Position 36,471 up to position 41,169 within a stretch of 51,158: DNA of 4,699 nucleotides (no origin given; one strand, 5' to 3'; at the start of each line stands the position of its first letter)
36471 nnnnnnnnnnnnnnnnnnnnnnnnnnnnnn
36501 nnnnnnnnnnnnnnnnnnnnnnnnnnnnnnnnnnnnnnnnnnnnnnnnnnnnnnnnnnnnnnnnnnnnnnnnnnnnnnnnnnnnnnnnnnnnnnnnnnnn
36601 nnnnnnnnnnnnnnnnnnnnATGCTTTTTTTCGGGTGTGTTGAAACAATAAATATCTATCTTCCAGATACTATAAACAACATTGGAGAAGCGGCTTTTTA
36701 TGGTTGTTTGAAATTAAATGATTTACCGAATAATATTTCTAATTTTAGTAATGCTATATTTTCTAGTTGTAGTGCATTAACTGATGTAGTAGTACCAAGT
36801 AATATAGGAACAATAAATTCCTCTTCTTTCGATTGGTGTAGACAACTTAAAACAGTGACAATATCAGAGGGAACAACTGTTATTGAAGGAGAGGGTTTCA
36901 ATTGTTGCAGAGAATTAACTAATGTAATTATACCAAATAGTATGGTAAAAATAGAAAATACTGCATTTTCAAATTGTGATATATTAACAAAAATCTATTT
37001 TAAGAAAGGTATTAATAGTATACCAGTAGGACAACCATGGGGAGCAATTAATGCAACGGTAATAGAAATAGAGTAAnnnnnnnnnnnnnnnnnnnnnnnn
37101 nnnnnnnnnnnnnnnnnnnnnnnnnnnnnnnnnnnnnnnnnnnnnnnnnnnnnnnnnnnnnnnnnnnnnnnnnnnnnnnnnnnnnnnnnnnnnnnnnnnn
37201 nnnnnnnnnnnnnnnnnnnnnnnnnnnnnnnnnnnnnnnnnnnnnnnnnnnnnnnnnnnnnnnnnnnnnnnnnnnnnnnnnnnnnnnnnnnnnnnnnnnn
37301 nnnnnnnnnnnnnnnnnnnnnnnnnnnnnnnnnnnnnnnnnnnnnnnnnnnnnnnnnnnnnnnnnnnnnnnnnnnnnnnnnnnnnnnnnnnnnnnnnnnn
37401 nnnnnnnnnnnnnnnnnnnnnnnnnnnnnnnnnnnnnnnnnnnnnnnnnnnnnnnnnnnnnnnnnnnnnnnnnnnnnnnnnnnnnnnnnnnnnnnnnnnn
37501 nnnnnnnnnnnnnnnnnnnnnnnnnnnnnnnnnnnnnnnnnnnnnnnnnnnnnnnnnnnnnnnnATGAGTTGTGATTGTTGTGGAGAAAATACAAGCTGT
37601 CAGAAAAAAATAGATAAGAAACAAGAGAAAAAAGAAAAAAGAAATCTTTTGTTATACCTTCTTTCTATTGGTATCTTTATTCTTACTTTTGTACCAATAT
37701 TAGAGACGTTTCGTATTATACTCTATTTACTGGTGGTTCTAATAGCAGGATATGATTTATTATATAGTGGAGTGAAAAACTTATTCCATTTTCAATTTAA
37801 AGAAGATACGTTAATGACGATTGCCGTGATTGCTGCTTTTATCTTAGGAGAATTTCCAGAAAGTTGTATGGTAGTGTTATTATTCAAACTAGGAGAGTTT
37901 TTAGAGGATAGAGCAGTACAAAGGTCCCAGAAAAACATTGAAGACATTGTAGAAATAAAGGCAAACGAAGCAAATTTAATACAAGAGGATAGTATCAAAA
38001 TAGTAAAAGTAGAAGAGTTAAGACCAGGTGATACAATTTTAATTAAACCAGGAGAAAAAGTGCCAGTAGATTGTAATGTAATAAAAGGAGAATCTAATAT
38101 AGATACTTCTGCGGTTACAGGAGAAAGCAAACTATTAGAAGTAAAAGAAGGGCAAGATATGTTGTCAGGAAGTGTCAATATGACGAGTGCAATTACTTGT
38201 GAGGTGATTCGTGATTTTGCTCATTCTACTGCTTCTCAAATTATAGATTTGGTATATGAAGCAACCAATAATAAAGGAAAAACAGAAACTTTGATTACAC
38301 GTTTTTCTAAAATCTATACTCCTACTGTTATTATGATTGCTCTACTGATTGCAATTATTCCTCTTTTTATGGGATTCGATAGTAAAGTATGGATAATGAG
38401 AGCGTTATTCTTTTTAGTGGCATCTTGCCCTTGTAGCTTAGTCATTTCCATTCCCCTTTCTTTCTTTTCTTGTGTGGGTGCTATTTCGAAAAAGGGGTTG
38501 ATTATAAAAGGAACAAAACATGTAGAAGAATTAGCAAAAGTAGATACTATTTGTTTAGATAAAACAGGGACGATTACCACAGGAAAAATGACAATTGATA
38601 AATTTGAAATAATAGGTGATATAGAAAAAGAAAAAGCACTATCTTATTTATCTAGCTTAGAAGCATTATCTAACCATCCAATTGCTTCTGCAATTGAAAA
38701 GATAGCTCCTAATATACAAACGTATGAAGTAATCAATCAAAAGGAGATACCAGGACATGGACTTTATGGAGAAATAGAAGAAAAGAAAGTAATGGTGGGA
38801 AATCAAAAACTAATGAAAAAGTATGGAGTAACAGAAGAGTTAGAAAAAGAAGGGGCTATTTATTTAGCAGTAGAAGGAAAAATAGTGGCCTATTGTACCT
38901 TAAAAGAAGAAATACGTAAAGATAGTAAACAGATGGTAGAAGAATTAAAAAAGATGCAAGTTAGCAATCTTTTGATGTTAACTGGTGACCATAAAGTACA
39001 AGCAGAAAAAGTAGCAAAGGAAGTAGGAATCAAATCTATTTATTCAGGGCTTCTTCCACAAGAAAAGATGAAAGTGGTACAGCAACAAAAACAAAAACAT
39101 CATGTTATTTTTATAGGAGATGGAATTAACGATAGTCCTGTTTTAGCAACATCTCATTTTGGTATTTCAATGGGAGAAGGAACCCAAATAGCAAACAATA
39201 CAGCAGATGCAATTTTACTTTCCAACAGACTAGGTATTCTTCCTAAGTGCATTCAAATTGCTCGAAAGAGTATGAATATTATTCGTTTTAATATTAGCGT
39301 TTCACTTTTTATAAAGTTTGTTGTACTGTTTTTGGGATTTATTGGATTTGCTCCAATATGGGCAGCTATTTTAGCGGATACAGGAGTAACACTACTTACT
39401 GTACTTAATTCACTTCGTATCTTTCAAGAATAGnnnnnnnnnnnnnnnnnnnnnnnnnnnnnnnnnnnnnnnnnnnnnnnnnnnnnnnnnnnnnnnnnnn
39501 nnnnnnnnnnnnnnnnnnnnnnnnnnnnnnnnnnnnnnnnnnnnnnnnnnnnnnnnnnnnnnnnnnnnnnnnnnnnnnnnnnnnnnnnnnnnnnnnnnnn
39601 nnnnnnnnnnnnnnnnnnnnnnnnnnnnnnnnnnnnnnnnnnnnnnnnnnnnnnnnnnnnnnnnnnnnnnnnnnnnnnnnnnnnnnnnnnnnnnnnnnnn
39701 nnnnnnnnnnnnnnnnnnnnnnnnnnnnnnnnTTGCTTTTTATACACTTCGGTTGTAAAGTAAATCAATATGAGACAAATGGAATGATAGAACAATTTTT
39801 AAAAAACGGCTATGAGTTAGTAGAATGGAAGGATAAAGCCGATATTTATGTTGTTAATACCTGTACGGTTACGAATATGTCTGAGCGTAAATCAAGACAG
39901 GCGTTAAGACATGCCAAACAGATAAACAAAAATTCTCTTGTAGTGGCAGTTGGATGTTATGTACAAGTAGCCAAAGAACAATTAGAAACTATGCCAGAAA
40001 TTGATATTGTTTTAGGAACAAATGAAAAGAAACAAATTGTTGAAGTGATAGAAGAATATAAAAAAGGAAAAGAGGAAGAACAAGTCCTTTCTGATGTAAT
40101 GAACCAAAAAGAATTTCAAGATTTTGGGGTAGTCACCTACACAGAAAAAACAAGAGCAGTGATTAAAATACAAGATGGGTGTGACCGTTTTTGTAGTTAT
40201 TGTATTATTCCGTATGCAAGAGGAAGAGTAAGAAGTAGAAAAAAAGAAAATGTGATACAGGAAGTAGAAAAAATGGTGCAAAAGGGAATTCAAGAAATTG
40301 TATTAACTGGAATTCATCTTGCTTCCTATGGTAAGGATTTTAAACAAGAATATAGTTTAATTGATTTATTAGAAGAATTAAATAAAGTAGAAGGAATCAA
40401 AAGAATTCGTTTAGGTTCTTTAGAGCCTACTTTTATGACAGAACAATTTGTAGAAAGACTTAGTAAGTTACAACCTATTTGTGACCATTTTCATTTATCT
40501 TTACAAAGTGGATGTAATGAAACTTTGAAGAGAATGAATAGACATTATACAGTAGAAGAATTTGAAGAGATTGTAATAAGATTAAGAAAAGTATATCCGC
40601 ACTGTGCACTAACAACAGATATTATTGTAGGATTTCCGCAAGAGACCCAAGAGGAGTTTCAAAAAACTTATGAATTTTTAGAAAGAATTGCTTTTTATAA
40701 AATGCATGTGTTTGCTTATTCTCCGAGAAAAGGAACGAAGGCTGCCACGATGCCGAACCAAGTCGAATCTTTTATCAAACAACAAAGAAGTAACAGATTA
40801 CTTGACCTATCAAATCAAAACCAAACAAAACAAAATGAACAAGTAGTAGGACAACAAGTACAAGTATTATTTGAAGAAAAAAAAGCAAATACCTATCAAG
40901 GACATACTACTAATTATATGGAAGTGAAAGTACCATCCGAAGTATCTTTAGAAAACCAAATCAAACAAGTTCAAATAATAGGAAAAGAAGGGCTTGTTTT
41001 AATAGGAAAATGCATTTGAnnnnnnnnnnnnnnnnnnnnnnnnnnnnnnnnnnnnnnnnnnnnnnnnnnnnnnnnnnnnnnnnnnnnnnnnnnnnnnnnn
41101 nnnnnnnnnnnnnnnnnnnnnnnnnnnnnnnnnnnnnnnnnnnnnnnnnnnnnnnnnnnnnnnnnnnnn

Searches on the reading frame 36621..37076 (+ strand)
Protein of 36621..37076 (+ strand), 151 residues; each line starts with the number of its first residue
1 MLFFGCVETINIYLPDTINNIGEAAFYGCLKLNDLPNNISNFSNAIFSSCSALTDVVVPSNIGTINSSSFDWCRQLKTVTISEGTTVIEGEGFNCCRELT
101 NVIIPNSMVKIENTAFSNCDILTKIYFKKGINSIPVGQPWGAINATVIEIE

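Call 49: search_protein_families(library=pfam, proteins=[window:36621-37076:+], max_evalue=0.001)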
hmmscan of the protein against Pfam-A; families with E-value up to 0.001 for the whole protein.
window:36621-37076:+ (151 aa): 1 family
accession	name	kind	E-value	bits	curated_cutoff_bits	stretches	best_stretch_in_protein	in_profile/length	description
PF13306.12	LRR_5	-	1.1e-26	93.7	27.7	1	44-135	5-94/127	BspA type Leucine rich repeat region (6 copies)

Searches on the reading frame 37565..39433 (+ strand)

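Call 49: search_protein_families(library=pfam, proteins=[window:37565-39433:+], max_evalue=0.001)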
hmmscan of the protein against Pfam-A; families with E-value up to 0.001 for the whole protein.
window:37565-39433:+ (622 aa): 3 families
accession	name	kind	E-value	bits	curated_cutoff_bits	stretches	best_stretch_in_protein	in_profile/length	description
PF00122.25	E1-E2_ATPase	-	7.4e-46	156.4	28.1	1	132-310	3-181/181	E1-E2 ATPase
PF00702.32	Hydrolase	-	7e-25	89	26.4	1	326-528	1-188/191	haloacid dehalogenase-like hydrolase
PF08282.18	Hydrolase_3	-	9.2e-06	26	20.9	1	510-554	202-246/255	haloacid dehalogenase-like hydrolase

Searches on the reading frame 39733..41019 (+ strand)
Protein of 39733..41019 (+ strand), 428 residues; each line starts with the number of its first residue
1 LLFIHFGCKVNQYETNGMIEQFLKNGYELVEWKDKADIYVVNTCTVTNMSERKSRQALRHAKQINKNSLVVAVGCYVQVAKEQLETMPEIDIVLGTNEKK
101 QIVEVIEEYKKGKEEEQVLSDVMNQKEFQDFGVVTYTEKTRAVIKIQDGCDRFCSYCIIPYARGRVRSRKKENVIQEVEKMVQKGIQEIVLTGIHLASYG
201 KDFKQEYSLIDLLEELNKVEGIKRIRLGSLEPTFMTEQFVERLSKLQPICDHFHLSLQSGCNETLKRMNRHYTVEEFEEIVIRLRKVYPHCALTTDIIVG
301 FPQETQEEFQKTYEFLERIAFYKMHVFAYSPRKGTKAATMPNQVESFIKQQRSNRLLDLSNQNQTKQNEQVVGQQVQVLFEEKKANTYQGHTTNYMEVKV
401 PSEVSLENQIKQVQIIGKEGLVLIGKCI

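Call 49: search_protein_families(library=pfam, proteins=[window:39733-41019:+], max_evalue=0.001)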
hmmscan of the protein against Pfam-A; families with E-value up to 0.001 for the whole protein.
window:39733-41019:+ (428 aa): 2 families
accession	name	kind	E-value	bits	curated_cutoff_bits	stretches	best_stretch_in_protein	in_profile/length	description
PF04055.27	Radical_SAM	-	1.9e-28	100.1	29.5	1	144-316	1-166/166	Radical SAM superfamily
PF00919.26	UPF0004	-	9.1e-28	96.6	27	1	3-95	4-98/98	Uncharacterized protein family UPF0004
